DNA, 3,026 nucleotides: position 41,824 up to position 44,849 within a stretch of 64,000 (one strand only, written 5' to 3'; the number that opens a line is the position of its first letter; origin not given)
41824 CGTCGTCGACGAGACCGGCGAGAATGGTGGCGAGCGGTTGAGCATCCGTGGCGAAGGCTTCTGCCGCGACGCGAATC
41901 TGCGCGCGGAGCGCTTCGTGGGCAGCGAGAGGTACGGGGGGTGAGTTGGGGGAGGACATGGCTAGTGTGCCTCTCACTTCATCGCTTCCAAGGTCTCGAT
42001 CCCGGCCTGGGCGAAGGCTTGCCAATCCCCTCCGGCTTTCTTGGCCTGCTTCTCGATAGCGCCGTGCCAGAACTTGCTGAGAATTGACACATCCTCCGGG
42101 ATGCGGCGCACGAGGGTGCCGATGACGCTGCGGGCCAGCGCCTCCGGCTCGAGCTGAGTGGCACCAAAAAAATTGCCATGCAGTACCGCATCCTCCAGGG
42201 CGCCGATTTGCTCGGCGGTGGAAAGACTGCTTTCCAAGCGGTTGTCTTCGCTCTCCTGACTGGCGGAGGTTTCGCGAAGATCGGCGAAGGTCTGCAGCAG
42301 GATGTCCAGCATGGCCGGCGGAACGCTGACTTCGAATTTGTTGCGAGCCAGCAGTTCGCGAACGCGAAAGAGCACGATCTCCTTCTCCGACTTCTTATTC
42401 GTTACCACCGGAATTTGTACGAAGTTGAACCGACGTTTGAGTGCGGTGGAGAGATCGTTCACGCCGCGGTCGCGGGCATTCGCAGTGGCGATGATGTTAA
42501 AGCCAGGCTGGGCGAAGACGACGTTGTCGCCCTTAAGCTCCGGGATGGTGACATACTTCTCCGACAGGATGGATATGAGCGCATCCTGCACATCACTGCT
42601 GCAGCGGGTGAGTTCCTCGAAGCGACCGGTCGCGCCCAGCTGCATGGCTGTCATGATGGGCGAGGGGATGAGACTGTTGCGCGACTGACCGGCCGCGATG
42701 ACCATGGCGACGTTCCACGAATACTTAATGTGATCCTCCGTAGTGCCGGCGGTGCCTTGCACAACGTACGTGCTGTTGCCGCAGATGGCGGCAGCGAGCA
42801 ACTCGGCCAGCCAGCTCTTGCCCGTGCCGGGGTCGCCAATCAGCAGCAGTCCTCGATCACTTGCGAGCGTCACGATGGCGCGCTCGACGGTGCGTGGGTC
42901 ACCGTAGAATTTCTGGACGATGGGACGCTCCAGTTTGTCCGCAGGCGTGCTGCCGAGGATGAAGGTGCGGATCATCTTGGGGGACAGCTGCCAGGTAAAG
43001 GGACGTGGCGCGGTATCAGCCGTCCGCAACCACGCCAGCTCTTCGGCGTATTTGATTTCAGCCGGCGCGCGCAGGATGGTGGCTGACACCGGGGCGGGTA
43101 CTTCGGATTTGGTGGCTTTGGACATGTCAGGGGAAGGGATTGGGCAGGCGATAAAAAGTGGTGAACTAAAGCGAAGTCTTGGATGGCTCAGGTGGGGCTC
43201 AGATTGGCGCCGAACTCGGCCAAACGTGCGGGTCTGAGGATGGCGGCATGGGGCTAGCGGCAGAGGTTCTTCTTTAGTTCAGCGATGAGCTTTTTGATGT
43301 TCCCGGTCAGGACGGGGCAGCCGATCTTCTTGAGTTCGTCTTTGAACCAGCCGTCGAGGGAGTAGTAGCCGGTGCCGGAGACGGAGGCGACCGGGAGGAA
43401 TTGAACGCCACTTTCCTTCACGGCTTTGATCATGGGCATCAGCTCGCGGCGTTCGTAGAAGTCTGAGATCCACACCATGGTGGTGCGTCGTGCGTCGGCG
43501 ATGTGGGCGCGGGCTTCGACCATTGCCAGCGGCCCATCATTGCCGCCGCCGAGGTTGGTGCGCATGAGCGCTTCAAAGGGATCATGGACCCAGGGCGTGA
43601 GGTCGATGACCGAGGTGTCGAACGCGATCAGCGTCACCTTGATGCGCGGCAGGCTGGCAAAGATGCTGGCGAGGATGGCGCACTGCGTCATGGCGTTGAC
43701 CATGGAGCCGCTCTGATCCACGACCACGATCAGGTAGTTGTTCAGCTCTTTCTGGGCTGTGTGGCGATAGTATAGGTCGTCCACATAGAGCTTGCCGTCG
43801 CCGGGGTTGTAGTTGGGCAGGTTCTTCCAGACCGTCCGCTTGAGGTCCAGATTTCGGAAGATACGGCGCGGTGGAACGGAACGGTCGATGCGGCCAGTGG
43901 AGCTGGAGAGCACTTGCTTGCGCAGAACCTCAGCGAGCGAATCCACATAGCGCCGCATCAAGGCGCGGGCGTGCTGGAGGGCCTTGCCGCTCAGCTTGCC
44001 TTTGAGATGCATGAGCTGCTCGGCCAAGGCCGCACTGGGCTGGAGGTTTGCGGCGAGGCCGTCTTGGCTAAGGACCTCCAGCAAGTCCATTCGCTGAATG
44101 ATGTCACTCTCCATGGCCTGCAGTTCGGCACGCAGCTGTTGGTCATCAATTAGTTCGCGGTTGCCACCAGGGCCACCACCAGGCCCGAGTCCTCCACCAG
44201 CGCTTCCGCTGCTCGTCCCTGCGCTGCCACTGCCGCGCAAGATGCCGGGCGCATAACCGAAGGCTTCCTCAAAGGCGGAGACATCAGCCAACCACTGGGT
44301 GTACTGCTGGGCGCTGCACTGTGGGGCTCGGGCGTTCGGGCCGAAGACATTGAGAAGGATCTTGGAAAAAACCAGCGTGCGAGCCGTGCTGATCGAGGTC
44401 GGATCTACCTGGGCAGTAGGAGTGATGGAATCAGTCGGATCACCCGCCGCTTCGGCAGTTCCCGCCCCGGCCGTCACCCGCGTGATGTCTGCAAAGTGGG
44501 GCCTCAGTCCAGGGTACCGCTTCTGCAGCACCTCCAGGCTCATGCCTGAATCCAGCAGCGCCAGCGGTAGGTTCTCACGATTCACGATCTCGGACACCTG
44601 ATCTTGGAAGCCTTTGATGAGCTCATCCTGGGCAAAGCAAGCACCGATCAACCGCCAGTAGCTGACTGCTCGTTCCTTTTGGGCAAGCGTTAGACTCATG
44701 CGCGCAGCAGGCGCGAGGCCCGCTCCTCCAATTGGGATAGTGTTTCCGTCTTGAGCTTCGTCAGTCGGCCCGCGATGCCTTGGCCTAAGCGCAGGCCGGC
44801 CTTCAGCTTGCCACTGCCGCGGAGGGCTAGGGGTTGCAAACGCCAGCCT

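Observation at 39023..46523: Five-gene SWIM-like / unknown / VWA / MoxR-AAA+ / DUF5682-like operon (YehLMPQ-like): best candidate for an uncharacterised system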

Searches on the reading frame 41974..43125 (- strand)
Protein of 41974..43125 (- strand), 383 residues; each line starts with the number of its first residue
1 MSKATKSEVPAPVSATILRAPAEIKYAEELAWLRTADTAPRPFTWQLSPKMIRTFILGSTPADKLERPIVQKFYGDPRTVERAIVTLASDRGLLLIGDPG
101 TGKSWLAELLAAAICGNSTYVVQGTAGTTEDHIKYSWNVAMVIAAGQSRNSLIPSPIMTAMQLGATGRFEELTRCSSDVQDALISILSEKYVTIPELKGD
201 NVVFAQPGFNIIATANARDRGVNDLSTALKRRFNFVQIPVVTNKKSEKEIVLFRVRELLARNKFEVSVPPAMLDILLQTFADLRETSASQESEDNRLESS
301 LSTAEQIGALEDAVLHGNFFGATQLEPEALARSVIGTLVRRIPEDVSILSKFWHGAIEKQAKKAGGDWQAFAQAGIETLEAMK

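Call 4: search_protein_families(library=pfam, proteins=[window:41974-43125:-], max_evalue=0.01)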
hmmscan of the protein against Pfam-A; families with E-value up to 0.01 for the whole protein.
window:41974-43125:- (383 aa): 7 families
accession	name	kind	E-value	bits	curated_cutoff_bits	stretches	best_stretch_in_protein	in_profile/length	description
PF07728.20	AAA_5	-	7.8e-37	126.8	22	1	92-233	1-139/139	AAA domain (dynein-related subfamily)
PF07726.17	AAA_3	-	3.2e-05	24.2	27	1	93-233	2-129/131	ATPase family associated with various cellular activities (AAA)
PF20720.3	nSTAND3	-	7.9e-05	22.8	27.2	1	78-121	5-48/155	Novel STAND NTPase 3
PF13191.12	AAA_16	-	0.00013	23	32.6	1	91-135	25-66/167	AAA ATPase domain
PF00004.35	AAA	-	0.0005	21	21.2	1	93-234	1-124/131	ATPase family associated with various cellular activities (AAA)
PF13401.12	AAA_22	-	0.0017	19.1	27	1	91-133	6-50/130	AAA domain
PF01078.27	Mg_chelatase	-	0.0077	16.1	20.3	0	77-114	9-46/207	Magnesium chelatase, subunit ChlI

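Call 5: search_protein_families(library=padloc, proteins=[window:41974-43125:-], max_evalue=0.01)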
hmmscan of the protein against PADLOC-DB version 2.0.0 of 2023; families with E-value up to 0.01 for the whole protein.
window:41974-43125:- (383 aa): 1 family
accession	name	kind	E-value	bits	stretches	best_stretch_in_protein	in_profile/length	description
PDLC04140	mad8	-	0.0001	19.9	1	84-189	21-113/314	mads_8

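Call 6: search_protein_families(library=ncbifam, proteins=[window:41974-43125:-], max_evalue=0.01)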
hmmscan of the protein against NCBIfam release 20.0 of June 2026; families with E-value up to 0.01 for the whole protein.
window:41974-43125:- (383 aa): 6 families
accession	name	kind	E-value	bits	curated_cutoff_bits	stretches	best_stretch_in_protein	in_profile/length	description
NF047784.1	MadB_ATPase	equivalog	1.4e-09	37.6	475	1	169-258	144-225/298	MadB family AAA-type ATPase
TIGR02640.1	gas_vesic_GvpN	equivalog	1.7e-09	37.6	266.8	1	80-255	11-198/262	gas vesicle protein GvpN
NF038214.1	IS21_help_AAA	equivalog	0.0011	18.7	200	1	89-119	89-119/232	IS21-like element helper ATPase IstB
NF005992.0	PRK08116.1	subfamily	0.0013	17.9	189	1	90-137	114-161/269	hypothetical protein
TIGR03594.1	GTPase_EngA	equivalog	0.0065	15.5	306.7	0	91-139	176-220/432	ribosome biogenesis GTPase Der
TIGR00764.1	lon_rel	equivalog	0.0093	14.6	516.6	0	71-112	18-59/608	ATP-dependent protease LonB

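Call 69: search_solved_structures(query=window:41974-43125:-, max_evalue=0.01)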
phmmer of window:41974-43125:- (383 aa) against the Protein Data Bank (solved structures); distinct sequences matched with E-value up to 0.01: 14.
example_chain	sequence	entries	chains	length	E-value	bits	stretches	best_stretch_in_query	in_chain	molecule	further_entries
6i27_A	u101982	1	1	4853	8e-14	54.9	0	155-256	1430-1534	Midasin,Midasin,Midasin,Midasin,Midasin,Midasin,Midasin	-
6i26_A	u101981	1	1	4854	8e-14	54.9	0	155-256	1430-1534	Midasin,Midasin,Midasin,Midasin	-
6hyp_A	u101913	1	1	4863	8e-14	54.9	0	155-256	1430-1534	Midasin,Midasin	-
5jcs_s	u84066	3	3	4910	8.4e-14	54.8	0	155-256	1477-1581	Midasin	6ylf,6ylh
6or5_A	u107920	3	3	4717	1.5e-12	50.8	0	86-243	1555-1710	Midasin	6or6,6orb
6ut5_A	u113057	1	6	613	0.00032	23.3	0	205-243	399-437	GTPase subunit of restriction endonuclease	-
6ut3_A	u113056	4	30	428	0.00061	22.4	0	205-243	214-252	GTPase subunit of restriction endonuclease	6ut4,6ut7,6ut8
6ef2_L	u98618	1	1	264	0.00074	22.1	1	71-189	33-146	26S proteasome subunit RPT4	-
6ef1_L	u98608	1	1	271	0.00078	22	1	72-189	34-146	26S proteasome subunit RPT4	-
6ef0_L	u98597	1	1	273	0.00079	22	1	70-189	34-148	26S proteasome subunit RPT4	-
35zw_G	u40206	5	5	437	0.0013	21.3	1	70-189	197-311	26S proteasome subunit RPT4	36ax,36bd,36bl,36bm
6fvt_L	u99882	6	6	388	0.0015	21.1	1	70-189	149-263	26S proteasome subunit RPT4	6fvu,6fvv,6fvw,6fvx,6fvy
3jco_L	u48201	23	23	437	0.0019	20.8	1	70-189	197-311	26S protease subunit RPT4 | 26S proteasome subunit RPT4 | RPT4 isoform 1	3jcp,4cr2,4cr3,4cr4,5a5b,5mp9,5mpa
6chs_H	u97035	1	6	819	0.0065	19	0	87-117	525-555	Putative cell division control protein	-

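Call 128: search_protein_families(library=phrogs, proteins=[window:41974-43125:-], max_evalue=0.001)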
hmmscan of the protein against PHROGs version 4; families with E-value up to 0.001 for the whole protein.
window:41974-43125:- (383 aa): 4 families
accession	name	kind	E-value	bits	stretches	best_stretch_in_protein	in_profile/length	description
phrog_16448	-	other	1.6e-15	57.4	1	85-289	444-644/680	ATPase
phrog_249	-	moron, auxiliary metabolic gene and host takeover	7.7e-14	52.8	1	83-239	120-276/380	porphyrin biosynthesis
phrog_168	-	DNA, RNA and nucleotide metabolism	1.2e-13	52.5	1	82-330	34-251/314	clamp loader of DNA polymerase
phrog_9172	-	unknown function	1.4e-05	25.2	0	89-121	106-137/509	-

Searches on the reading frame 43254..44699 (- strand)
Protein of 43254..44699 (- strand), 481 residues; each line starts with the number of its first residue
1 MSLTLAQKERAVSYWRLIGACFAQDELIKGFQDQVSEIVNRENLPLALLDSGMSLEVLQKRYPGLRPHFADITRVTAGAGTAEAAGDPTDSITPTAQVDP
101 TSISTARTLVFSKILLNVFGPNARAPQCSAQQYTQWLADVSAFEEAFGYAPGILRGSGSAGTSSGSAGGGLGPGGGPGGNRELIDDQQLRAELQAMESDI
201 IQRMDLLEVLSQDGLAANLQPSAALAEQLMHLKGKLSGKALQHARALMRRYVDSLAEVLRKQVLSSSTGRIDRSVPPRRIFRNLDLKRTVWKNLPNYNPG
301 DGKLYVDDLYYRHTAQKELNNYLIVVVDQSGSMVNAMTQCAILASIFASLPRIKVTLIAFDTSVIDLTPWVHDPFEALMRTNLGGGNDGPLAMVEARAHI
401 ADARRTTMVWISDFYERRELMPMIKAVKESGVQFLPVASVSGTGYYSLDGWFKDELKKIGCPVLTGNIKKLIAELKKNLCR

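Call 4: search_protein_families(library=pfam, proteins=[window:43254-44699:-], max_evalue=0.01)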
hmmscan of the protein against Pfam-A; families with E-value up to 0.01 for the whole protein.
window:43254-44699:- (481 aa): 2 families
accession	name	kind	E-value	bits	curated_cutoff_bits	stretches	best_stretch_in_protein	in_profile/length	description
PF05762.20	VWA_CoxE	-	6.8e-24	85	26.4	1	268-441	10-189/222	VWA domain containing CoxE-like protein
PF13519.12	VWA_2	-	1.2e-06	29.6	27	1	323-414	1-106/107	von Willebrand factor type A domain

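Call 5: search_protein_families(library=padloc, proteins=[window:43254-44699:-], max_evalue=0.01)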
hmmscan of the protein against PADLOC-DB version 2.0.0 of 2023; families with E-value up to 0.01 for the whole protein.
window:43254-44699:- (481 aa): 0 families

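Call 6: search_protein_families(library=ncbifam, proteins=[window:43254-44699:-], max_evalue=0.01)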
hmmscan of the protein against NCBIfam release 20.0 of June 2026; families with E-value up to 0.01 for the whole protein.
window:43254-44699:- (481 aa): 1 family
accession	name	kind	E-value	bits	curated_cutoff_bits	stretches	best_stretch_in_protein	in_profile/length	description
TIGR02442.1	Cob-chelat-sub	hypoth_equivalog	0.0077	14.7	779.45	0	260-363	411-520/641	putative cobaltochelatase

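Call 70: search_solved_structures(query=window:43254-44699:-, max_evalue=0.1)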
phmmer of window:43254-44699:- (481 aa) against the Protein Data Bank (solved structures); distinct sequences matched with E-value up to 0.1: 0.

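Call 128: search_protein_families(library=phrogs, proteins=[window:43254-44699:-], max_evalue=0.001)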
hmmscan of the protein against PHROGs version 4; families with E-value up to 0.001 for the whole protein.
window:43254-44699:- (481 aa): 1 family
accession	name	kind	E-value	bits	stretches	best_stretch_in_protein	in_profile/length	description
phrog_31592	-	unknown function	9.8e-37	127.7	1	193-463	85-360/378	-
